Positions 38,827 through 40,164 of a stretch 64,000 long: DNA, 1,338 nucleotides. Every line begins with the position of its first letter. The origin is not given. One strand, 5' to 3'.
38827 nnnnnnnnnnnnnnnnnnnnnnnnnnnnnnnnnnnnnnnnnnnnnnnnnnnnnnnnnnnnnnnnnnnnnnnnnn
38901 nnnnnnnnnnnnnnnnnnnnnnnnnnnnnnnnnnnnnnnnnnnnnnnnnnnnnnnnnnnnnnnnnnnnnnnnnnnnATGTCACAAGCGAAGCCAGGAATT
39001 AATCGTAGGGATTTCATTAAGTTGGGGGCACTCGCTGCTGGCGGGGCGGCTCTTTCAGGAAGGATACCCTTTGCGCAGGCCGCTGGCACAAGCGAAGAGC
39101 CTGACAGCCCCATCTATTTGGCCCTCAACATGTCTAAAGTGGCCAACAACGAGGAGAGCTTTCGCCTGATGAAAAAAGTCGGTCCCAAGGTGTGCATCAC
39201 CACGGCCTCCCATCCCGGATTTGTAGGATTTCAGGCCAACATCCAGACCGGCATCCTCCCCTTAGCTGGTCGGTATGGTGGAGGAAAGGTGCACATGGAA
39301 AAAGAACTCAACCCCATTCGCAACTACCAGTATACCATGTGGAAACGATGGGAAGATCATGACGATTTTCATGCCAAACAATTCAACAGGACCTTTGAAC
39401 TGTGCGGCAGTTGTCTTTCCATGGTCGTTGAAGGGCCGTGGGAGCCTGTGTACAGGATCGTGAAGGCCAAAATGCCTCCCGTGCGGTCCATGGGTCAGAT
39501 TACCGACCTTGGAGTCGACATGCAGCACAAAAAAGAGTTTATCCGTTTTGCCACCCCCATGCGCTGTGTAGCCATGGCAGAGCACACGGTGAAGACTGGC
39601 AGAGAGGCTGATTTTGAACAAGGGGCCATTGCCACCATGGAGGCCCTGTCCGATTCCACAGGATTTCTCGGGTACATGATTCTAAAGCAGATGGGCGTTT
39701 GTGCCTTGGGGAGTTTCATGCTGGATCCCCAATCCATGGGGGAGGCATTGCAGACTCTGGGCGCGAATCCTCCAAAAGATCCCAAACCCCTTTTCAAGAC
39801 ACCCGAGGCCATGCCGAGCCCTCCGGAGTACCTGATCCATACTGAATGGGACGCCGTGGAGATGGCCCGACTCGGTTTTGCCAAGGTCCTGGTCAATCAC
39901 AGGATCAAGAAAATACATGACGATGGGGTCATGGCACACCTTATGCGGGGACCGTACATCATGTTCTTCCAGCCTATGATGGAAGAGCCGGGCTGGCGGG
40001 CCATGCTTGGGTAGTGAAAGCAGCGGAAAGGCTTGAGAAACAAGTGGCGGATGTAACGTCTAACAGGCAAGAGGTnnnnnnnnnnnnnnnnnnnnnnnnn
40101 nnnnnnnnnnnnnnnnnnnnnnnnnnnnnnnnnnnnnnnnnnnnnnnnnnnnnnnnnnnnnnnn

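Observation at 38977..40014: Sulfur oxygenase reductase homologue carrying a twin-arginine (Tat) signal peptide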

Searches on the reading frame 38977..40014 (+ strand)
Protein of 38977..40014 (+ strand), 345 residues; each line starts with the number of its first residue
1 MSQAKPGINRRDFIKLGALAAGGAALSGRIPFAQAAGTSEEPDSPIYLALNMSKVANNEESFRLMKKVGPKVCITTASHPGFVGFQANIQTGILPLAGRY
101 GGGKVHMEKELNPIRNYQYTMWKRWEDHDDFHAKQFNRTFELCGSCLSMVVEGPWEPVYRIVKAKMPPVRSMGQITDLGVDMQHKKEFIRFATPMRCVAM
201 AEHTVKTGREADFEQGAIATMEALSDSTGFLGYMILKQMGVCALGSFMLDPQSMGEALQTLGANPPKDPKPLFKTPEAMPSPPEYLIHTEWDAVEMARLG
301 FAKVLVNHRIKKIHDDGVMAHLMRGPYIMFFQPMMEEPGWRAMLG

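Call 3: search_protein_families(library=pfam, proteins=[window:38977-40011:+], max_evalue=0.1)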
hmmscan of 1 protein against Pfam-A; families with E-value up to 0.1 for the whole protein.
window:38977-40011:+ (345 aa): 2 families
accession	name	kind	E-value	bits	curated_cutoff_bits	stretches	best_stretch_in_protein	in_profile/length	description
PF07682.17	SOR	-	1.8e-142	474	25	1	46-341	2-300/300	Sulphur oxygenase reductase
PF10518.14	TAT_signal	-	0.0002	21.6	22.7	1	8-26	2-20/21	TAT (twin-arginine translocation) pathway signal sequence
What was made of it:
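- On Sulfur oxygenase reductase (Pfam PF07682): 474 bits against a cutoff of 25; residues 46-341 cover profile positions 2-300 of 300 (call 3).
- On Tat (twin-arginine) signal peptide: Pfam PF10518 scores 21.6 against 22.7, which is borderline (call 3).
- Checked: SOR identity: Pfam SOR PF07682 scores E 1.8e-142 and covers residues 46-341 against profile positions 2-300 of 300 (call 3).
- Pfam TAT_signal is 1.1 bits below its threshold (call 3). The Pfam TAT_signal score is just under its gathering threshold (call 3).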

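Call 4: search_protein_families(library=ncbifam, proteins=[window:38977-40011:+], max_evalue=0.1)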
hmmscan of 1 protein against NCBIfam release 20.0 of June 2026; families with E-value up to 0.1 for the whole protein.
window:38977-40011:+ (345 aa): 4 families
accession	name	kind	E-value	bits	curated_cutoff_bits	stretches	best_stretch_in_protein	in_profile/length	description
NF047630.1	SulOxRed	equivalog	2e-92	309.5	400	1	47-344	5-306/308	sulfur oxygenase/reductase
TIGR01409.1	TAT_signal_seq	domain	0.00044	20.5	16.7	1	8-34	1-25/29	twin-arginine translocation signal domain-containing protein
TIGR02811.1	formate_TAT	hypoth_equivalog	0.0068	16.7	48.45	1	1-41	1-43/66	formate dehydrogenase region TAT target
NF053649.1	HemeDegHumQ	equivalog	0.056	13.7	130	0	198-237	3-42/102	heme-degrading protein HmuQ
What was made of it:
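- On Sulfur oxygenase reductase (NCBIfam NF047630, equivalog): 309.5 bits against a cutoff of 400 (call 4).
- On Tat (twin-arginine) signal peptide: TIGR01409 scores 20.5 against a cutoff of 16.7 (call 4).
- Checked: Pfam TAT_signal scores 21.6 against 22.7, just below its threshold (calls 3, 4).
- TIGR01409 is above its cutoff (call 4). The NCBIfam SOR equivalog scores 309.5 against a cutoff of 400 (call 4). It scores below the NCBIfam equivalog cutoff (309.5 vs 400, call 4).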

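Call 5: search_solved_structures(query=window:38977-40011:+, max_evalue=0.01, show_alignments=3)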
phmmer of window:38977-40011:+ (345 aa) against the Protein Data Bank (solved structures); distinct sequences matched with E-value up to 0.01: 11.
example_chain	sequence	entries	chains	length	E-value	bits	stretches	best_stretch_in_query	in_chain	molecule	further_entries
6qpa_A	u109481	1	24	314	1.4e-92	313.7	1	44-343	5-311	Sulfur oxygenase/reductase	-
3bxv_A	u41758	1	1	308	1.3e-76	261.2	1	47-344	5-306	Sulfur oxygenase/reductase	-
6qne_A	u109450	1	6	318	1.4e-76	261.1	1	47-344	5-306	Sulfur oxygenase/reductase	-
6qmv_A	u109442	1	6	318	6.5e-76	258.9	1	47-344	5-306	Sulfur oxygenase/reductase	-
6qjc_A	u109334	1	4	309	2.2e-75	257.1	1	47-344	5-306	Sulfur oxygenase/reductase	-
7x9w_A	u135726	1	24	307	2.3e-75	257.1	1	47-344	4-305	Sulfur oxygenase/reductase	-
2yav_A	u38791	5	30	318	2.4e-75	257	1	47-344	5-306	SULFUR OXYGENASE/REDUCTASE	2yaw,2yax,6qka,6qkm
2cb2_A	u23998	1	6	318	2.4e-75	257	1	47-344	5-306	SULFUR OXYGENASE REDUCTASE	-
6qo0_A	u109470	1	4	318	2.5e-74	253.7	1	47-344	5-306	Sulfur oxygenase/reductase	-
6m35_A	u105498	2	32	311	4.1e-72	246.4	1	47-344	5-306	Sulfur oxygenase/reductase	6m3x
9rdn_A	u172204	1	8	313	4.2e-49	170.7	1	40-344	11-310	Sulfur oxygenase reductase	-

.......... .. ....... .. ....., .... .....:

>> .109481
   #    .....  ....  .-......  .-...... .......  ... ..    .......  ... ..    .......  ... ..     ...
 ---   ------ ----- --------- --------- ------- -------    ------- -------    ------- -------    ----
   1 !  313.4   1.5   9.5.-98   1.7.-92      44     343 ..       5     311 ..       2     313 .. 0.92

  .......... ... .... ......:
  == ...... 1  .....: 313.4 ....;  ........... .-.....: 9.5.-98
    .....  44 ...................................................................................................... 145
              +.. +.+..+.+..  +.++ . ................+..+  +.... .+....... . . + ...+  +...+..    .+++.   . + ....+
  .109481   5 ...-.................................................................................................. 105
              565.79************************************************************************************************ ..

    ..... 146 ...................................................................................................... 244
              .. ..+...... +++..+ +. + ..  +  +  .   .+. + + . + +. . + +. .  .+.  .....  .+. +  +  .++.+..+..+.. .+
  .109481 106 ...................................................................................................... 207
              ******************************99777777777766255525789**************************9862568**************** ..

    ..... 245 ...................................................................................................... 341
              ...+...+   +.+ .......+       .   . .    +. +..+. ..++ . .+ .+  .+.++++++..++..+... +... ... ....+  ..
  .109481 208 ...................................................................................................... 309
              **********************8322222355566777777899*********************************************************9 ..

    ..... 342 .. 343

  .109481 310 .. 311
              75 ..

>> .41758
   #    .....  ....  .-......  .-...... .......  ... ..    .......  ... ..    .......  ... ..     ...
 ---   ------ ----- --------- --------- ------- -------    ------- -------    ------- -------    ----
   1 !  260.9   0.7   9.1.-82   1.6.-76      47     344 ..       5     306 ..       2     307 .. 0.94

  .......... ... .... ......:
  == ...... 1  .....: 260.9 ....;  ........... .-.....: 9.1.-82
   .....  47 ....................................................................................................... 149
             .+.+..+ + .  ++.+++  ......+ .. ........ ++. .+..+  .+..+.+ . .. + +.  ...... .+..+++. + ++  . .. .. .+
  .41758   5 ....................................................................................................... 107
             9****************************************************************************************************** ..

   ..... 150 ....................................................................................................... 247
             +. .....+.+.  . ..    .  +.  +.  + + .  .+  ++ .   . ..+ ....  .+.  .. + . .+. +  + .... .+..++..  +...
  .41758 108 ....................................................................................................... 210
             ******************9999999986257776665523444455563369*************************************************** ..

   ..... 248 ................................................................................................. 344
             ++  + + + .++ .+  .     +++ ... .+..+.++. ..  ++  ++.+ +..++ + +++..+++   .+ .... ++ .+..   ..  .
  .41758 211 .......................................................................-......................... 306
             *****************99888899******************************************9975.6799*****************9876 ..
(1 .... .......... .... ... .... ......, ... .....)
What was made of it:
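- Closest known: Acidianus ambivalens SOR. Different: The hydrophobic chimney residues F133 and F141 are Ile175 and Met182 here (read from the alignment in call 5).
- Solved SORs are 24-mers: 6qpa and 7x9w have 24 chains per entry (call 5).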

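Call 10: find_homologous_proteins(query=window:38977-40011:+, max_evalue=1e-10)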
Query window:38977-40011:+ (345 aa): 259 proteins with E <= 1e-10 among 3195 candidates; the best 120 are listed.
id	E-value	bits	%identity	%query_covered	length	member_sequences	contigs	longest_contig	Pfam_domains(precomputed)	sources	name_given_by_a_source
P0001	8.1e-229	777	96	100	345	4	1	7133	PF07682.19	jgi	-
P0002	4.4e-214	728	90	100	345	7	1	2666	PF07682.19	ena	-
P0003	3.0e-208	709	87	100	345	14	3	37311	PF07682.19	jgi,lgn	jgi:sulfur oxygenase/reductase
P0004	7.5e-206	701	86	100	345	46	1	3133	PF07682.19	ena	-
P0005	9.3e-206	701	89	98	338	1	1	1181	PF07682.19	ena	-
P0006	2.4e-204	696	85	100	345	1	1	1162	PF07682.19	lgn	-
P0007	1.3e-203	694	85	100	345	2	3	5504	PF07682.19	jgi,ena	-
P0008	5.3e-202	688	84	100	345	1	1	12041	PF07682.19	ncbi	-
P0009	6.7e-201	685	84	100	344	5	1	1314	PF07682.19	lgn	-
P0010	3.3e-200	682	82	100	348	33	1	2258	PF07682.19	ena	-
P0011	4.5e-200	682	85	98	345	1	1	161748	PF07682.19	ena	-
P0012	9.9e-200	681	84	100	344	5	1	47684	PF07682.19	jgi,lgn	jgi:sulfur oxygenase/reductase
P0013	1.6e-199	680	85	98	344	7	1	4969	PF07682.19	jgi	-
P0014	2.2e-199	680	81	100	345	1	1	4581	PF07682.19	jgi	jgi:sulfur oxygenase/reductase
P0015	2.2e-199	680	83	100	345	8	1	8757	PF07682.19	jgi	jgi:sulfur oxygenase/reductase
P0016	3.5e-199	679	84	100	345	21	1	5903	PF07682.19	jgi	jgi:sulfur oxygenase/reductase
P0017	1.2e-198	677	83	100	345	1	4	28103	PF07682.19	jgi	jgi:sulfur oxygenase/reductase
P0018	2.7e-198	676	83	100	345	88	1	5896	PF07682.19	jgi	-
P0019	4.4e-198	676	82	100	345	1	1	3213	PF07682.19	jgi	jgi:sulfur oxygenase/reductase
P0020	8.6e-198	675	83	100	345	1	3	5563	PF07682.19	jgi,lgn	jgi:sulfur oxygenase/reductase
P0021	2.9e-197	673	83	98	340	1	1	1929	PF07682.19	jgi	jgi:sulfur oxygenase/reductase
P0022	3.6e-197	672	82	100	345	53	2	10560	PF07682.19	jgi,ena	-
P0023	3.9e-197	672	81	100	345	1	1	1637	PF07682.19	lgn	-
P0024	4.1e-197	672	83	100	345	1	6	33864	PF07682.19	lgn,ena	-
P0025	1.1e-196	671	82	100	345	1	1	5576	PF07682.19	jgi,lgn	-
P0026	1.2e-196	671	81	100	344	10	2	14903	PF07682.19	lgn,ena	-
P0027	1.3e-196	671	83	98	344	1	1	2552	PF07682.19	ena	-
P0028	1.9e-196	670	81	100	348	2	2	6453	PF07682.19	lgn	-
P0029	2.1e-196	670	82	100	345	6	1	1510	PF07682.19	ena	-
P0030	3.5e-196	669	81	100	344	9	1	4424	PF07682.19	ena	-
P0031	3.5e-196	669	82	100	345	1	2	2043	PF07682.19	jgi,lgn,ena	-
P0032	3.7e-196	669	81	100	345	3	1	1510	PF07682.19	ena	-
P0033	9.3e-196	668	81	85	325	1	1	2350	PF07682.19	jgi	jgi:sulfur oxygenase/reductase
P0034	9.4e-196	668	82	100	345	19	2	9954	PF07682.19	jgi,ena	jgi:sulfur oxygenase/reductase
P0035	3.5e-195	666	83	98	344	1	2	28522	PF07682.19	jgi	jgi:sulfur oxygenase/reductase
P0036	5.5e-195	665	81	100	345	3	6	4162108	PF07682.19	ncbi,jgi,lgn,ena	-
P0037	8.7e-195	665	81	100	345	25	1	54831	PF07682.19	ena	-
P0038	9.1e-195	665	81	100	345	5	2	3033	PF07682.19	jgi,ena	-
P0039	5.3e-194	662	80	100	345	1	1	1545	PF07682.19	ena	-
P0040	1.3e-193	661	84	91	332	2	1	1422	PF07682.19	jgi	jgi:sulfur oxygenase/reductase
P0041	1.6e-193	660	82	98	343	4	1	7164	PF07682.19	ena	-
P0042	9.0e-193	658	79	100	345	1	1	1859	PF07682.19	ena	-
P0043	1.1e-192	658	82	98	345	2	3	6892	PF07682.19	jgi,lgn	jgi:sulfur oxygenase/reductase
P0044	3.8e-192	656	80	100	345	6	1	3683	PF07682.19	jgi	-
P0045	2.4e-191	653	81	100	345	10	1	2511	PF07682.19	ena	-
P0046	2.4e-191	653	81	98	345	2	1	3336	PF07682.19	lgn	-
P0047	2.6e-191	653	80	100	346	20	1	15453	PF07682.19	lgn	-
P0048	3.2e-191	653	80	100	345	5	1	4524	PF07682.19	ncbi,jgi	ncbi:MAG: sulfur oxygenase reductase family protein [Desulfobacteraceae bacterium]|jgi:sulfur oxygen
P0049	4.1e-191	653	80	100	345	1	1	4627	PF07682.19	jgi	jgi:sulfur oxygenase/reductase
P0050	1.2e-190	651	80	100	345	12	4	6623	PF07682.19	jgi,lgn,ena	jgi:sulfur oxygenase/reductase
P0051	1.4e-190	651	79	100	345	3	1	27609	PF07682.19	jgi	jgi:sulfur oxygenase/reductase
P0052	3.6e-190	649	81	98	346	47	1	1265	PF07682.19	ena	-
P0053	3.8e-190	649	81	98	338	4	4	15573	PF03992.23,PF07682.19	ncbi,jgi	-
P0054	5.9e-190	649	80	100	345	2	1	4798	PF07682.19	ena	-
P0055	7.7e-190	648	80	100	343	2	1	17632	PF07682.19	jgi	-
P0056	1.6e-188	644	78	100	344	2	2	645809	PF07682.19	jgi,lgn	-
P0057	5.4e-188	642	78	100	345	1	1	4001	PF07682.19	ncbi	-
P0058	1.1e-187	641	79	98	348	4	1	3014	PF07682.19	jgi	jgi:sulfur oxygenase/reductase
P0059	1.5e-187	641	79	98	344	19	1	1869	PF07682.19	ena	-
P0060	5.4e-187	639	77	100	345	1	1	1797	PF07682.19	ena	-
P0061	1.3e-186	638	79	100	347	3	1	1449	PF07682.19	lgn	-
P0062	2.3e-185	634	80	97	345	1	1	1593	PF07682.19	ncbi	-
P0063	9.3e-185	632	84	90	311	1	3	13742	PF07682.19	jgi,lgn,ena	-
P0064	9.5e-184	628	83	90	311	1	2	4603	PF07682.19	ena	-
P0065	1.5e-183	628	77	98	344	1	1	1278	PF07682.19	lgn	-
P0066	9.6e-183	625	85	88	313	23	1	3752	PF07682.19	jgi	jgi:sulfur oxygenase/reductase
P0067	1.2e-182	625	82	92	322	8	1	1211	PF07682.19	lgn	-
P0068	1.5e-182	624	77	100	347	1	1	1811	PF07682.19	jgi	jgi:sulfur oxygenase/reductase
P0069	3.6e-181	620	75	100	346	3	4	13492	PF07682.19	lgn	-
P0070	5.0e-181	619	83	90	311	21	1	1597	PF07682.19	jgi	jgi:sulfur oxygenase/reductase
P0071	1.1e-180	618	75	100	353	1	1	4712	PF07682.19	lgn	-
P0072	1.1e-179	615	75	99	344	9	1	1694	PF07682.19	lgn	-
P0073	9.3e-179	612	75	98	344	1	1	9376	PF07682.19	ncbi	-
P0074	4.0e-178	610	83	88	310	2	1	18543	PF07682.19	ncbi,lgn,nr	ncbi:MAG: sulfur oxygenase reductase family protein [Syntrophales bacterium]|nr:sulfur oxygenase red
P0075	1.8e-176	604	86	85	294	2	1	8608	PF07682.19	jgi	jgi:sulfur oxygenase/reductase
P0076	2.9e-176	604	80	90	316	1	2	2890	PF07682.19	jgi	jgi:sulfur oxygenase/reductase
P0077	3.7e-176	603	83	88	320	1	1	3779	PF07682.19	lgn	-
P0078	4.9e-176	603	74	100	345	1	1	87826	PF07682.19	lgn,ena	-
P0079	5.3e-176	603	73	100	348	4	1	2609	PF07682.19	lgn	-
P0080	4.9e-175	600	73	100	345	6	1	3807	PF07682.19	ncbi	-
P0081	5.1e-175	600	78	91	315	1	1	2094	PF07682.19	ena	-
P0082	2.1e-174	598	79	90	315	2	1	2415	PF07682.19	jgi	-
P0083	3.9e-174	597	82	88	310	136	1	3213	PF07682.19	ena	-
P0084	4.9e-174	596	74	97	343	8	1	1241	PF07682.19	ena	-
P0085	3.1e-173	594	79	89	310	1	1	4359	PF07682.19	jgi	jgi:sulfur oxygenase/reductase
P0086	5.1e-173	593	79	90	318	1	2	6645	PF07682.19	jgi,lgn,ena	-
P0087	5.9e-173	593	75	96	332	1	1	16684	PF07682.19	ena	-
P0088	1.6e-172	591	81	89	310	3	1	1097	PF07682.19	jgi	-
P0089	2.3e-172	591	78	88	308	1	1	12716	PF07682.19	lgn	-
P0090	2.5e-172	591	80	89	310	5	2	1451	PF07682.19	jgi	jgi:sulfur oxygenase/reductase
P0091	3.6e-172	590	80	88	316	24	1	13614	PF07682.19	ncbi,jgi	-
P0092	4.2e-172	590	79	88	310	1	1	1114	PF07682.19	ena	-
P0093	5.9e-172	590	81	88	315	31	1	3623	PF07682.19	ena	-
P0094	1.2e-171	589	81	89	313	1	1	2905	PF07682.19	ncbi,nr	ncbi:MAG: sulfur oxygenase reductase family protein, partial [Deltaproteobacteria bacterium]|nr:sulf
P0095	6.0e-171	586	80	89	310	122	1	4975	PF07682.19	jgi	jgi:sulfur oxygenase/reductase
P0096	8.2e-170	583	79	89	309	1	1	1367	PF07682.19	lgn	-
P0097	8.4e-170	583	78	89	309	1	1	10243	PF07682.19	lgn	-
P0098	8.3e-169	579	80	88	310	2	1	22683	PF07682.19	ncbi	-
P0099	9.3e-169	579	78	88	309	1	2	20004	PF07682.19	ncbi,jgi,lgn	-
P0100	2.2e-168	578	78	88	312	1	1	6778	PF07682.19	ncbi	-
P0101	2.3e-168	578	69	100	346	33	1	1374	PF07682.19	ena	-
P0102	3.7e-168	577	77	89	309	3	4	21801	PF07682.19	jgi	jgi:sulfur oxygenase/reductase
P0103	1.8e-167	575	77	89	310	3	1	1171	PF07682.19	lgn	-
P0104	3.7e-167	574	77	88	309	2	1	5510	PF07682.19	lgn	-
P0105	4.8e-167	573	78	88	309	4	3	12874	PF07682.19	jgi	-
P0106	1.1e-166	572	78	88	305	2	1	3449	PF07682.19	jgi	jgi:sulfur oxygenase/reductase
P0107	1.6e-166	572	77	88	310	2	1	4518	PF07682.19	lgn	-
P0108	1.8e-166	572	77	90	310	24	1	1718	PF07682.19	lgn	-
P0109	4.4e-166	570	77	89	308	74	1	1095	PF07682.19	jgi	-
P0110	3.9e-165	567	76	90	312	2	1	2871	PF07682.19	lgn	-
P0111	1.7e-164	565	78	88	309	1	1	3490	PF07682.19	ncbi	ncbi:MAG: sulfur oxygenase reductase family protein [Brevefilum sp.]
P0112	2.8e-162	558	75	89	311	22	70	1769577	PF07682.19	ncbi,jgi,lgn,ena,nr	ncbi:MAG TPA: sulfur oxygenase reductase family protein [Smithellaceae bacterium]|jgi:sulfur oxygena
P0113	1.8e-161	555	76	88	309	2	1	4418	PF07682.19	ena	-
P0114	2.8e-161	554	75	88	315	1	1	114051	PF07682.19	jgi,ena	-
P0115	5.8e-161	553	73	91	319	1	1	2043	PF07682.19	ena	-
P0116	9.5e-161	553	72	90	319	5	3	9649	PF07682.19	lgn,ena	-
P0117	2.1e-160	552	75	88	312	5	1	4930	PF07682.19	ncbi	ncbi:sulfur oxygenase reductase family protein [Planctomycetota bacterium]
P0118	2.3e-159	548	70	100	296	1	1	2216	PF07682.19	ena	-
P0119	1.6e-158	545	75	86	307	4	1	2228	PF07682.19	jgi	jgi:sulfur oxygenase/reductase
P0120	1.7e-158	545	75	88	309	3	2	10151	PF07682.19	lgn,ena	-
